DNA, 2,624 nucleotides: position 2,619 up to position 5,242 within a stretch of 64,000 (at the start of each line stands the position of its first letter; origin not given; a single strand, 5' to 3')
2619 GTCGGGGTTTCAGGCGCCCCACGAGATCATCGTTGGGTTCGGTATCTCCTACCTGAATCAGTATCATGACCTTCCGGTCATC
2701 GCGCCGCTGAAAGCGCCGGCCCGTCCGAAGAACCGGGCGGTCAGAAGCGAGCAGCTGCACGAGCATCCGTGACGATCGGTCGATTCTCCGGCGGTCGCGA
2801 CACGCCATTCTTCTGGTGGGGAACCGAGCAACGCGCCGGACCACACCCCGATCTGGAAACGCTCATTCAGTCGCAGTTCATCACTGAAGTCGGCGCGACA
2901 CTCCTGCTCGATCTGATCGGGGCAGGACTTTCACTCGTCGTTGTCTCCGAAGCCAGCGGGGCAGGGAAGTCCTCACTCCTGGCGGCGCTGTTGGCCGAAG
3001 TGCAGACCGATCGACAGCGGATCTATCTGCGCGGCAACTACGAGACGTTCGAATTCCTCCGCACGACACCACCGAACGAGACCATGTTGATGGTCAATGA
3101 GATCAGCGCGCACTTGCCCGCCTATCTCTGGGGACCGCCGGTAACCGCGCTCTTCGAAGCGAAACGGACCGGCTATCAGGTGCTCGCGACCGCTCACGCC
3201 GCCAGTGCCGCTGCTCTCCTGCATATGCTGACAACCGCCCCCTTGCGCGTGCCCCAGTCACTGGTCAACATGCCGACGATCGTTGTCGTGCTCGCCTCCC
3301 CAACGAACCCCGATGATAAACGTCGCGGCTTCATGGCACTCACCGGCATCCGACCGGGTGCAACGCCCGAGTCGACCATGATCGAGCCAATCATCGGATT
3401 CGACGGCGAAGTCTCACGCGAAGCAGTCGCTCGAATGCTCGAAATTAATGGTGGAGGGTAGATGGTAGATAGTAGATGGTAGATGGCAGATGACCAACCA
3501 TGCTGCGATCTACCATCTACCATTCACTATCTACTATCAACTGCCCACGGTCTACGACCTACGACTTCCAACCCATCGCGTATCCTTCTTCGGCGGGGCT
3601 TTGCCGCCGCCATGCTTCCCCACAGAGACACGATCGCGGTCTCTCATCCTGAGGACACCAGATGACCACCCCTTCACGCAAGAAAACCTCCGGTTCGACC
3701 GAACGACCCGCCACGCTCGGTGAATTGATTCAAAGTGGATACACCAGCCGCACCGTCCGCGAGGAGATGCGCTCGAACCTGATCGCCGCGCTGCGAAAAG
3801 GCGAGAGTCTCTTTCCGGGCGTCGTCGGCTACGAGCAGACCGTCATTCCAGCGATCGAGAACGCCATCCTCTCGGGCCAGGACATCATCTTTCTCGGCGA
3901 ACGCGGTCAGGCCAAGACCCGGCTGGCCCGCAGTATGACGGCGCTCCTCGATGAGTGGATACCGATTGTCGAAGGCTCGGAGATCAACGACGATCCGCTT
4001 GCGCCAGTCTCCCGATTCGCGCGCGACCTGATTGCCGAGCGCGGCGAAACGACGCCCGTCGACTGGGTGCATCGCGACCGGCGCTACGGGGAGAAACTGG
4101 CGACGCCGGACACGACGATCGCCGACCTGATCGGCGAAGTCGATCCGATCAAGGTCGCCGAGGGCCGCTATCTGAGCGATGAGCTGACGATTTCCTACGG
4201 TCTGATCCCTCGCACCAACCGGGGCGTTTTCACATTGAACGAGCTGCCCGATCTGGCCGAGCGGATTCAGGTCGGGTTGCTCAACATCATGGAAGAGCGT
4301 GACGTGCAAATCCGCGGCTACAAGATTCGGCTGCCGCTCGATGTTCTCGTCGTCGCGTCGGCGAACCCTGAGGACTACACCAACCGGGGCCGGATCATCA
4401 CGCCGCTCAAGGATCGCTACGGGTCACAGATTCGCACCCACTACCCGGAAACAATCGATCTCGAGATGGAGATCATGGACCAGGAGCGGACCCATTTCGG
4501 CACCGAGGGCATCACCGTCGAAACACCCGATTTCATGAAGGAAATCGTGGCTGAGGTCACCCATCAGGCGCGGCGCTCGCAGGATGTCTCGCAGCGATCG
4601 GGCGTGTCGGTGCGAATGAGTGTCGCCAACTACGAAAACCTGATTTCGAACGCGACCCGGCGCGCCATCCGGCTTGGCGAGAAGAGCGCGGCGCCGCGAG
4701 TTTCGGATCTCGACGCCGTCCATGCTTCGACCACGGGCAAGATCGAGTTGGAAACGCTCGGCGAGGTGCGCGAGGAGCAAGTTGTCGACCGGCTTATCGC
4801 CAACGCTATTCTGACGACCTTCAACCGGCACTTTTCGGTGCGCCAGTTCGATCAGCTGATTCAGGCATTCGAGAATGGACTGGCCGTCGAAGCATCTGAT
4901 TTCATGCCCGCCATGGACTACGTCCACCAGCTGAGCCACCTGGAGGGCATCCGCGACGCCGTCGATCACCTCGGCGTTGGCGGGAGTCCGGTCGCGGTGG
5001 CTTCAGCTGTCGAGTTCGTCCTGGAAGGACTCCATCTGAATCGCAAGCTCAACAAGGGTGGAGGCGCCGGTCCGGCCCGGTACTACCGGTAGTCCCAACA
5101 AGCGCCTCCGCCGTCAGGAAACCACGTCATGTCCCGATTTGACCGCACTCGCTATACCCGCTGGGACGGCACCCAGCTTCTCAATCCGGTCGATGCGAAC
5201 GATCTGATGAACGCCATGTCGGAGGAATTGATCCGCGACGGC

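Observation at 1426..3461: Coupled gene pair: nuclease-like/degenerate-HPRT fusion plus a minimal secretion-type ATPase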

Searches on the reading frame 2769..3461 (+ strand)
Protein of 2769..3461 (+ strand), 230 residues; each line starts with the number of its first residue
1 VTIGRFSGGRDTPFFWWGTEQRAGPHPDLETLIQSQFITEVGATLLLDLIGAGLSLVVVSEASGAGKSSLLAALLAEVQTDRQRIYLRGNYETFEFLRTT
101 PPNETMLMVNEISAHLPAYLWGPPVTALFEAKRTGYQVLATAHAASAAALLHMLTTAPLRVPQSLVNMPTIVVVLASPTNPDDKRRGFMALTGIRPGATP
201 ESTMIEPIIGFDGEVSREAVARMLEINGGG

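Call 3: search_protein_families(library=pfam, proteins=[window:2769-3461:+], max_evalue=1)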
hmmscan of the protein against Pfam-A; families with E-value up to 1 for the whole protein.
window:2769-3461:+ (230 aa): 7 families
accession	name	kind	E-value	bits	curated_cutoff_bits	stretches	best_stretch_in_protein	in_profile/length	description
PF00437.27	T2SSE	-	0.00067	18.8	24.9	1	127-155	228-256/370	Type II/IV secretion system protein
PF13191.12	AAA_16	-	0.0021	19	32.6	1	53-100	24-64/167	AAA ATPase domain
PF20703.3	nSTAND1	-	0.0044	17.1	27.1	1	55-86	34-60/379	Novel STAND NTPase 1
PF00005.33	ABC_tran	-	0.014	16.4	25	1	62-92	19-49/137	ABC transporter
PF09848.15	SLFN-g3_helicase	-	0.071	12.8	24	1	56-99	3-49/354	Schlafen group 3, DNA/RNA helicase domain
PF03193.22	RsgA_GTPase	-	0.073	13.3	30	1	56-84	108-136/174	RsgA GTPase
PF13401.12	AAA_22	-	0.12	13.2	27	1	58-93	9-33/130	AAA domain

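Call 4: search_protein_families(library=ncbifam, proteins=[window:2769-3461:+], max_evalue=1)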
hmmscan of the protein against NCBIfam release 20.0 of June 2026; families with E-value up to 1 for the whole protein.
window:2769-3461:+ (230 aa): 19 families
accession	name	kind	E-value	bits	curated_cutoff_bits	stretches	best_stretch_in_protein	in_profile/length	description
NF058587.1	archaellum_moto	equivalog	1.4e-06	27.3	550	1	129-180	368-419/527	archaellum flagellar ATPase motor FlaI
TIGR03819.1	heli_sec_ATPase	hypoth_equivalog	2.4e-06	27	373.15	1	27-85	152-208/340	TadA family conjugal transfer-associated ATPase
TIGR02857.1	CydD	equivalog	0.00072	18.6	435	1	55-90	349-384/529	thiol reductant ABC exporter subunit CydD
TIGR02324.1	CP_lyasePhnL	equivalog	0.00094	18.7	256.3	1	56-104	36-84/224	phosphonate C-P lyase system protein PhnL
NF010068.0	PRK13548.1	equivalog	0.0044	16.1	261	1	56-90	33-67/261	heme ABC transporter ATP-binding protein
NF041000.1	ATPase_ComGA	equivalog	0.0046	16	300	0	128-155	216-243/267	competence type IV pilus ATPase ComGA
TIGR02524.1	dot_icm_DotB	equivalog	0.023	13.9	463.3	1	48-87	128-169/358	Dot/Icm type IV secretion system ATPase DotB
TIGR01420.1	pilT_fam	subfamily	0.025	13.8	319.1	0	46-83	114-151/343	PilT/PilU family type 4a pilus ATPase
TIGR03420.1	DnaA_homol_Hda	equivalog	0.036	13.6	194.8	1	55-148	39-136/226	DnaA regulatory inactivator Hda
NF010407.0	PRK13833.1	subfamily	0.04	13.3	499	1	20-80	111-170/323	conjugal transfer protein TrbB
NF005765.0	PRK07594.1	equivalog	0.043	12.5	715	1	3-105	105-208/433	EscN/YscN/HrcN family type III secretion system ATPase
TIGR03263.1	guanyl_kin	equivalog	0.047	13.3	160.45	1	56-78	3-25/180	guanylate kinase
NF004578.0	PRK05922.1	equivalog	0.057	12.2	604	1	25-82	129-185/434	type III secretion system ATPase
TIGR02546.1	III_secr_ATP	equivalog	0.062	12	604.75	1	23-104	116-198/423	type III secretion system ATPase SctN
TIGR00957.1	MRP_assoc_pro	equivalog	0.085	10.2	1470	1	55-90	665-700/1522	multi drug resistance-associated protein (MRP)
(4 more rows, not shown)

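Call 5: search_protein_families(library=padloc, proteins=[window:2769-3461:+], max_evalue=1)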
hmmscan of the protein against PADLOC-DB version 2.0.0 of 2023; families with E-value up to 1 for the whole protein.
window:2769-3461:+ (230 aa): 1 family
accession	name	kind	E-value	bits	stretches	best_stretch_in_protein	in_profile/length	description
PDLC04140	mad8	-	0.037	11.5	1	57-86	30-61/314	mads_8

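Call 8: search_solved_structures(query=window:2769-3461:+, max_evalue=1, show_alignments=3)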
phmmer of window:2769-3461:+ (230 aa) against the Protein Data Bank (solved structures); distinct sequences matched with E-value up to 1: 14.
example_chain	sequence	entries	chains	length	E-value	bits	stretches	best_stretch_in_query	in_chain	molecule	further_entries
4ii7_A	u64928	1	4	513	3e-05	27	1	127-172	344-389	FlaI ATPase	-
4ihq_A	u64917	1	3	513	3.1e-05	27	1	127-172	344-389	FlaI ATPase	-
2oap_1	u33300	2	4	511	0.019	17.9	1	122-174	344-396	Type II secretion system protein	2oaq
6geb_A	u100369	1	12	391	0.019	17.8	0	49-122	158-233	DotB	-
8k1m_C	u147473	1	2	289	0.076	15.9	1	79-154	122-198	Multidrug efflux system ATP-binding protein Rv1218c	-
8k1n_E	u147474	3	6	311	0.094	15.6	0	79-154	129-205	Multidrug efflux system ATP-binding protein Rv1218c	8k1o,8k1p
8hvh_A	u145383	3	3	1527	0.18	14.7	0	55-90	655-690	ATP-binding cassette sub-family C member 3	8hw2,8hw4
8izp_A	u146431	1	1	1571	0.19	14.6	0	55-90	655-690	ATP-binding cassette sub-family C member 3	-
5zfq_A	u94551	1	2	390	0.23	14.3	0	48-84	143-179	Twitching motility pilus retraction protein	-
6ojx_A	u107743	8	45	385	0.24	14.2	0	52-85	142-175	Twitching motility pilus retraction ATPase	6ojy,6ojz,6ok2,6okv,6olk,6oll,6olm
5fl3_A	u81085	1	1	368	0.29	14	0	53-81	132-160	PILI RETRACTION PROTEIN PILT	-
9u57_A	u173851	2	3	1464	0.81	12.5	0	55-90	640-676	ABC transporter C family member 2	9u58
2cbz_A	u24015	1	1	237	0.82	12.5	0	54-90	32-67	MULTIDRUG RESISTANCE-ASSOCIATED PROTEIN 1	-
4c3z_A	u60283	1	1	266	0.99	12.2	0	56-90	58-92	MULTIDRUG RESISTANCE-ASSOCIATED PROTEIN 1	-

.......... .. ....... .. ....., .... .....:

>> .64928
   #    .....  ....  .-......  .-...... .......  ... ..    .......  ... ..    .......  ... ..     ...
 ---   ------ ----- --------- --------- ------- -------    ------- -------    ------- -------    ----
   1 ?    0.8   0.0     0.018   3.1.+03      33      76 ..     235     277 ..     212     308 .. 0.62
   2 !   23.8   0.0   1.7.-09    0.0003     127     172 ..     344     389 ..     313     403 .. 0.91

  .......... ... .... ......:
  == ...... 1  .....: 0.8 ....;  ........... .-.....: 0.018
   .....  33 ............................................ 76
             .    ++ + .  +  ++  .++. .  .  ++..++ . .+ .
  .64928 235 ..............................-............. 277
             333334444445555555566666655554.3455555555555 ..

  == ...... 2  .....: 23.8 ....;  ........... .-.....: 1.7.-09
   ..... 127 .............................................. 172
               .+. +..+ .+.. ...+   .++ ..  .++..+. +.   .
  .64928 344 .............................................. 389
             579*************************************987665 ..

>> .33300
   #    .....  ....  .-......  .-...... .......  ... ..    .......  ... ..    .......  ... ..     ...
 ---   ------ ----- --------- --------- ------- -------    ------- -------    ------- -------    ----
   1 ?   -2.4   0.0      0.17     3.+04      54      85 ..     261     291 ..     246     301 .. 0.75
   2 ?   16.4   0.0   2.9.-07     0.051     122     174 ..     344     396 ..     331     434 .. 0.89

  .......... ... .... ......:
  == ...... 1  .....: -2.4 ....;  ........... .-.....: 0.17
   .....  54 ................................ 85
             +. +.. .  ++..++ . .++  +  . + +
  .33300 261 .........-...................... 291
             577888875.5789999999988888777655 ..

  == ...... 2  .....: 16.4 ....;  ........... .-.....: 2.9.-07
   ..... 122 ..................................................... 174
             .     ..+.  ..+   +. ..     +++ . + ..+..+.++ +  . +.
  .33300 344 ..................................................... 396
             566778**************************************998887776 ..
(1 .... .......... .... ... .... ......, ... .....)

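Call 14: find_homologous_proteins(query=window:2769-3461:+, max_evalue=0.001)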
Query window:2769-3461:+ (230 aa): 18 proteins with E <= 0.001 among 3852 candidates.
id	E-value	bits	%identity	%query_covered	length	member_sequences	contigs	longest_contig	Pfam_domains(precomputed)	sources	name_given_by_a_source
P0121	3.3e-146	503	100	100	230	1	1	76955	-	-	-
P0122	8.1e-88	312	72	90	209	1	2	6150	-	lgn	-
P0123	1.7e-67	245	58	90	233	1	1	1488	-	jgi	-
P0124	2.3e-66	242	53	97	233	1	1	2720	-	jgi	-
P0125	3.7e-54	202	49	93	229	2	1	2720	-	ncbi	ncbi:MAG: hypothetical protein AB7G88_15825, partial [Thermomicrobiales bacterium]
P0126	3.9e-54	202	48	100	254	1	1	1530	-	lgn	-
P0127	8.4e-50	187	46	97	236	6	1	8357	-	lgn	-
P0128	3.8e-49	185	50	90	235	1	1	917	-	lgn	-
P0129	6.7e-49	185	50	90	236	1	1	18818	-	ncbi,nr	ncbi:MAG: hypothetical protein KF883_17060 [Thermomicrobiales bacterium]|nr:hypothetical protein [Th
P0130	1.2e-47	180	48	87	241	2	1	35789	-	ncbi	ncbi:hypothetical protein BH23CHL5_BH23CHL5_17930 [soil metagenome]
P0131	9.6e-45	171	46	90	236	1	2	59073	-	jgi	jgi:hypothetical protein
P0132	1.4e-36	144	47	73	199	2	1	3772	-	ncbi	-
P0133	1.3e-35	141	47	77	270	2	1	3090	-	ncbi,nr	ncbi:MAG: hypothetical protein M3Q50_07205 [Chloroflexota bacterium]|nr:hypothetical protein [Chloro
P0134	3.8e-33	133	43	83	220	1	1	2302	-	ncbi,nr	ncbi:MAG: CpaF/VirB11 family protein, partial [Chloroflexota bacterium]|nr:CpaF/VirB11 family protei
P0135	4.2e-32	130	42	79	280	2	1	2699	-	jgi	jgi:hypothetical protein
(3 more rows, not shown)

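Call 35: predict_structure(alignment_id=A2)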
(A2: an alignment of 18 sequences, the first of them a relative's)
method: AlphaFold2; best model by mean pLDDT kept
length: 230 residues; sequences in the alignment: 18
mean_pLDDT: 87.0   pTM: 0.87
mean pLDDT of the five models: 87.0, 86.8, 86.7, 83.9, 83.0
residues with pLDDT >= 90: 156; 70-90: 45; 50-70: 17; < 50: 12
segments of 3 or more residues with pLDDT < 50: 1-5, 18-23
pLDDT, mean of each block of 10 residues (from residue 1): 53 60 70 95 97 96 88 93 89 89 94 79 92 96 95 94 93 87 78 94 94 92 80
secondary structure, 60 per line:
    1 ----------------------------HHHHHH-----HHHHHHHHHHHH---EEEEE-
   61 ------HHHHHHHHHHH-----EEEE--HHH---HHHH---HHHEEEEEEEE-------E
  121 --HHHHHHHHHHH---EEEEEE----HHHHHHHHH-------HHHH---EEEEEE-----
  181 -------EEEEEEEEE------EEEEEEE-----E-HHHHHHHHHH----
elements in order: H29-34 H40-51 E55-59 H67-77 E83-86 H95-98 E105-112 H123-133 E137-142 H147-155 H163-166 E170-175 E188-196 E203-209 H217-226

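Call 39: fold_search(model_id=the predicted structure, library=pdb)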
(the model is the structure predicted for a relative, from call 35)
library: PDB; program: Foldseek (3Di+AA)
matches with E <= 10: 1465; with E <= 0.001: 76
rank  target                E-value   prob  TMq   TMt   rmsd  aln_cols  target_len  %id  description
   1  2oap_2                2.8e-10  1.00  0.66  0.32   4.2       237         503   18  Crystal structure of the archaeal secretion ATPase GspE in complex with AMP-PNP (released 2007-02-13)
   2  4ii7_D                6.4e-10  1.00  0.60  0.30   6.4       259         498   17  Archaellum Assembly ATPase FlaI (released 2013-03-06)
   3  4ii7_B                2.0e-09  1.00  0.63  0.31   5.7       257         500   18  Archaellum Assembly ATPase FlaI (released 2013-03-06)
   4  4ihq_C                2.7e-09  1.00  0.60  0.29   6.1       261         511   17  Archaellum Assembly ATPase FlaI bound to ADP (released 2013-03-06)
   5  4ihq_A                3.3e-09  1.00  0.62  0.30   5.9       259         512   16  Archaellum Assembly ATPase FlaI bound to ADP (released 2013-03-06)
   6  4ii7_A                8.1e-09  1.00  0.60  0.29   4.5       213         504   20  Archaellum Assembly ATPase FlaI (released 2013-03-06)
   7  4ii7_C                1.4e-08  1.00  0.60  0.29   6.5       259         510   17  Archaellum Assembly ATPase FlaI (released 2013-03-06)
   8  2oap_1                1.7e-08  1.00  0.65  0.32   4.2       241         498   19  Crystal structure of the archaeal secretion ATPase GspE in complex with AMP-PNP (released 2007-02-13)
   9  8rkd_A                3.9e-07  1.00  0.60  0.35   6.3       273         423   15  TadA/CpaF with AMPPNP (released 2024-08-14)
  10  8rjf_A                1.5e-06  1.00  0.57  0.33   6.8       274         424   16  TadA/CpaF with ADP (released 2024-08-14)
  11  9e24_A                3.6e-06  1.00  0.58  0.34   5.9       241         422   16  Closed structure of CpaF without nucleotides (Apo dataset) (released 2025-04-23)
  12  6gef_F                4.6e-06  1.00  0.46  0.30   9.0       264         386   13  X-ray structure of the Yersinia pseudotuberculosis ATPase DotB (released 2018-05-30)
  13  6ok2_D                9.9e-06  1.00  0.46  0.31   4.6       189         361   18  PilT4 from Geobacter metallireducens bound to ADP: C3ocococ conformation (released 2019-11-20)
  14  6ojy_E                1.4e-05  1.00  0.43  0.30   5.2       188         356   19  Methylated PilT4 from Geobacter metallireducens bound to sulfate: C3ocococ conformation (released 2019-11-20)
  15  6ojy_A                1.5e-05  1.00  0.48  0.34   5.0       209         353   19  Methylated PilT4 from Geobacter metallireducens bound to sulfate: C3ocococ conformation (released 2019-11-20)
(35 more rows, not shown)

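Call 52: find_related_loci(query=A2, collection=metagenome_contigs, flank=8000)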
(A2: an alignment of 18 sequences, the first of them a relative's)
Query A2 (230 aa) in metagenome_contigs; peptide patterns used: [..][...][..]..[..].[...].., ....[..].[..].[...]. (x = any residue, [..] = any of these).
147 stretches matched a pattern; 58 encode a relative of the query (tblastn E <= 1e-3); 58 distinct loci.
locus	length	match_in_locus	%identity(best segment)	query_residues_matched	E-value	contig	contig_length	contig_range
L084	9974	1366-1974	46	1-217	2e-55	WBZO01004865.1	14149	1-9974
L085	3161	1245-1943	41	1-228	1e-48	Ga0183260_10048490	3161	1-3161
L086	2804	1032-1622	40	11-209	3e-38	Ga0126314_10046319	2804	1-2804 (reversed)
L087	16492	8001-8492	45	13-175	3e-37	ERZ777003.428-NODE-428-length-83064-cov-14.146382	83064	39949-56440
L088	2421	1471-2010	47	11-187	5e-37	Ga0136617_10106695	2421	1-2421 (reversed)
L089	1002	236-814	41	11-199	1e-38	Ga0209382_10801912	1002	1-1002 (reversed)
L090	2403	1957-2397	46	1-147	6e-36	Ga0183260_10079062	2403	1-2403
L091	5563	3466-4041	42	11-202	5e-35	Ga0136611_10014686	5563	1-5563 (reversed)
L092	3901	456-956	44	11-175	7e-35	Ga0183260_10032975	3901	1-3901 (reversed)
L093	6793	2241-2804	39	9-194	2e-34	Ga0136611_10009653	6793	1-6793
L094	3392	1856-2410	42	11-192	9e-34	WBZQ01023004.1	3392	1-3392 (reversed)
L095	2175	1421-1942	44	13-186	2e-33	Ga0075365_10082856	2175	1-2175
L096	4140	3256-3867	40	5-208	4e-33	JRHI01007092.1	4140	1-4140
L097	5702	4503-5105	36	11-207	1e-31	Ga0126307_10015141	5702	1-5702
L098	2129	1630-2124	40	13-174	1e-31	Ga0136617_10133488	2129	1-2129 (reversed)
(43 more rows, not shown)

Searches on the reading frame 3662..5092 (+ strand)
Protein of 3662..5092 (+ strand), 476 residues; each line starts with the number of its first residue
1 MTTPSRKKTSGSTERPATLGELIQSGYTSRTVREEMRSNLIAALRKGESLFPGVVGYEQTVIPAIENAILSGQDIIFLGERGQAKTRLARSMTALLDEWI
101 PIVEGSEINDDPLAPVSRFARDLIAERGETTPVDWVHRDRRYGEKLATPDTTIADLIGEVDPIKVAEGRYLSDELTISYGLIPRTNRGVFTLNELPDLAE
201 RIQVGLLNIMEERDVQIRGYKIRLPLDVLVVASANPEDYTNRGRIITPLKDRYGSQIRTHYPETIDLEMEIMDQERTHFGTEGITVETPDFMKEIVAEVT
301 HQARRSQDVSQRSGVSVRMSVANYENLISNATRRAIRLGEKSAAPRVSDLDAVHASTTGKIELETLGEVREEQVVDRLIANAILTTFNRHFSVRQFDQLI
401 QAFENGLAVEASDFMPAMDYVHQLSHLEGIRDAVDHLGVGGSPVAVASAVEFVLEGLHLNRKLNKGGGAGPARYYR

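Call 3: search_protein_families(library=pfam, proteins=[window:3662-5092:+], max_evalue=1)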
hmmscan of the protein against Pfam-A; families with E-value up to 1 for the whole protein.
window:3662-5092:+ (476 aa): 6 families
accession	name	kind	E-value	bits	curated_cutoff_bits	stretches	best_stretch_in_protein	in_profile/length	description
PF07728.20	AAA_5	-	8.8e-07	29.5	22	2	140-252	26-138/139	AAA domain (dynein-related subfamily)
PF01078.27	Mg_chelatase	-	1.8e-06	27.9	20.3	1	178-273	98-201/207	Magnesium chelatase, subunit ChlI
PF00158.32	Sigma54_activat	-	2.5e-06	27.7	20.2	1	179-236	86-143/168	Sigma-54 interaction domain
PF07726.17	AAA_3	-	0.00021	21.6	27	1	193-239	69-115/131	ATPase family associated with various cellular activities (AAA)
PF20030.5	bpMoxR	-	0.0096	15.5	27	0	145-240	62-152/205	MoxR domain in the MoxR-vWA-beta-propeller ternary systems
PF00493.29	MCM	-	0.061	12.9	23.3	1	173-238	108-175/224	MCM P-loop domain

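Call 4: search_protein_families(library=ncbifam, proteins=[window:3662-5092:+], max_evalue=1)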
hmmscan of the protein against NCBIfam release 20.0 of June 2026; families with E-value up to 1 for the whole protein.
window:3662-5092:+ (476 aa): 15 families
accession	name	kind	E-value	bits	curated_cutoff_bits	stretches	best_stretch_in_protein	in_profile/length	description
TIGR02031.1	BchD-ChlD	equivalog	3.8e-09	35.8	499.55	1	75-336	19-229/608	magnesium chelatase ATPase subunit D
TIGR02442.1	Cob-chelat-sub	hypoth_equivalog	7.9e-08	31.2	779.45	1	74-304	27-243/641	putative cobaltochelatase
TIGR02030.1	BchI-ChlI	equivalog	8.3e-08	31.8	466.95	1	74-281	27-223/337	magnesium chelatase ATPase subunit I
TIGR00764.1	lon_rel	equivalog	0.00033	19.4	516.6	1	155-307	184-347/608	ATP-dependent protease LonB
TIGR02915.1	PEP_resp_reg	equivalog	0.00065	18.7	502.6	1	179-235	226-282/445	PEP-CTERM-box response regulator transcription factor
NF008469.0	PRK11361.1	equivalog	0.0011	17.8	714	1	176-236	227-287/461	acetoacetate metabolism transcriptional regulator AtoC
TIGR00368.1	TIGR00368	hypoth_equivalog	0.0011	17.6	362.4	1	54-98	194-237/499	YifB family Mg chelatase-like AAA ATPase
NF011953.0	PRK15424.1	equivalog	0.009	14.6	703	1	179-235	315-371/538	propionate catabolism operon regulatory protein PrpR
NF000868.0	PRK00080.1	equivalog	0.0099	14.8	282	1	207-276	131-193/330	Holliday junction branch migration DNA helicase RuvB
TIGR02329.1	propionate_PrpR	equivalog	0.013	14.2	499.2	1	179-235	300-356/526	propionate catabolism operon regulatory protein PrpR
NF041906.1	V4R_TF_MobR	exception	0.017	13.6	999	1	163-237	304-377/544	phenol degradation transcriptional regulator MobR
NF011695.0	PRK15115.1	equivalog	0.018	13.8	763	1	179-234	222-277/445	two-component system response regulator GlrR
TIGR00635.1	ruvB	equivalog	0.02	13.9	299.05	1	187-274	82-171/305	Holliday junction branch migration DNA helicase RuvB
NF038308.1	RNA_repair_RtcR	equivalog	0.032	13.1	650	1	180-235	272-327/530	RNA repair transcriptional activator RtcR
NF007689.0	PRK10365.1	equivalog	0.04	12.7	760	1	186-235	233-282/441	sigma-54-dependent response regulator transcription factor ZraR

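Call 5: search_protein_families(library=padloc, proteins=[window:3662-5092:+], max_evalue=1)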
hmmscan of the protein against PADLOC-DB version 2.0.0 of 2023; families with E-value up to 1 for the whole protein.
window:3662-5092:+ (476 aa): 2 families
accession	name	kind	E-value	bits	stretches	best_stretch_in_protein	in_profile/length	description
PDLC01994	RtcR_PspF1--CARF_AAA_HTH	-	0.0022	15.2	0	75-95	184-204/468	-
PDLC01995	RtcR_PspF2--CARF_AAA_HTH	-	0.0088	13.2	1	180-235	255-310/481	-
